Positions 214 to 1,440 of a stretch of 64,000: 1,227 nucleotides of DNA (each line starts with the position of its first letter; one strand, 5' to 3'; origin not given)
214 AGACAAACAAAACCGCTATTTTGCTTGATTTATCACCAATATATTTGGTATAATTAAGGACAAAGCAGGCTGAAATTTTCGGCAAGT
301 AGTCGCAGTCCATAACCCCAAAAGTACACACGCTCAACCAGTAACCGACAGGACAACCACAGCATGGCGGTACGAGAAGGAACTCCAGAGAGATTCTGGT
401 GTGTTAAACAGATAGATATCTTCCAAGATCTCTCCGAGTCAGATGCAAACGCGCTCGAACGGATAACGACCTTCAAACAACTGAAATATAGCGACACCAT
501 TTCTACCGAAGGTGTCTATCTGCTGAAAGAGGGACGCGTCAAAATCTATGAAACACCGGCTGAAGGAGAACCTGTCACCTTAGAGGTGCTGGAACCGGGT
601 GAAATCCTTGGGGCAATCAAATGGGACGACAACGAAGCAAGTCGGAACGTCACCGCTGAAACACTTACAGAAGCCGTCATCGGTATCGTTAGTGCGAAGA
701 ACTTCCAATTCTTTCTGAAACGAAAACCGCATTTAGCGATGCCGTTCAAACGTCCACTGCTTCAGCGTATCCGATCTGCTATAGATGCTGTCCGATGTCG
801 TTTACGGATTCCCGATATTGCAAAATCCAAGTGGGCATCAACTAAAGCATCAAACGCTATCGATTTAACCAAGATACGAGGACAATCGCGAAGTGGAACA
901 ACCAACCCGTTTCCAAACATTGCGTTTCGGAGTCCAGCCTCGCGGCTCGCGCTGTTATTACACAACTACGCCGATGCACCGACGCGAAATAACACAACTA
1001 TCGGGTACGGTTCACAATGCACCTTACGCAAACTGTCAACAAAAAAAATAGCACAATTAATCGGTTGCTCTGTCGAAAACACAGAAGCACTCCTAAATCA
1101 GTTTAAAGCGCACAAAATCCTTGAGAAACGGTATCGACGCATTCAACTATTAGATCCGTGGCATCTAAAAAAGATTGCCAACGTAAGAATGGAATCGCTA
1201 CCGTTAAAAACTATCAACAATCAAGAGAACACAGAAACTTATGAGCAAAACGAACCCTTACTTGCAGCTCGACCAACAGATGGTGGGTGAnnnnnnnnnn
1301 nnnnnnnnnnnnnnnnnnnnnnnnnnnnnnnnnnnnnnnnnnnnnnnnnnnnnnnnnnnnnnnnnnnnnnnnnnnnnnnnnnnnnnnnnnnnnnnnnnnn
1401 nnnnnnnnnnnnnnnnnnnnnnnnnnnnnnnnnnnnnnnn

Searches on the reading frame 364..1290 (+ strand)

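Call 49: search_protein_families(library=pfam, proteins=[window:364-1290:+], max_evalue=0.00001)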
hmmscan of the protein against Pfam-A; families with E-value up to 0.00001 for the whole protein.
window:364-1290:+ (308 aa): 2 families
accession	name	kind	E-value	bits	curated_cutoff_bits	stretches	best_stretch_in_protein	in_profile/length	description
PF00027.35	cNMP_binding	-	8.9e-11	42.1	27.5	1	48-120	17-88/89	Cyclic nucleotide-binding domain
PF13545.12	HTH_Crp_2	-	5.6e-08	33.1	27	1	194-270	2-69/70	Crp-like helix-turn-helix domain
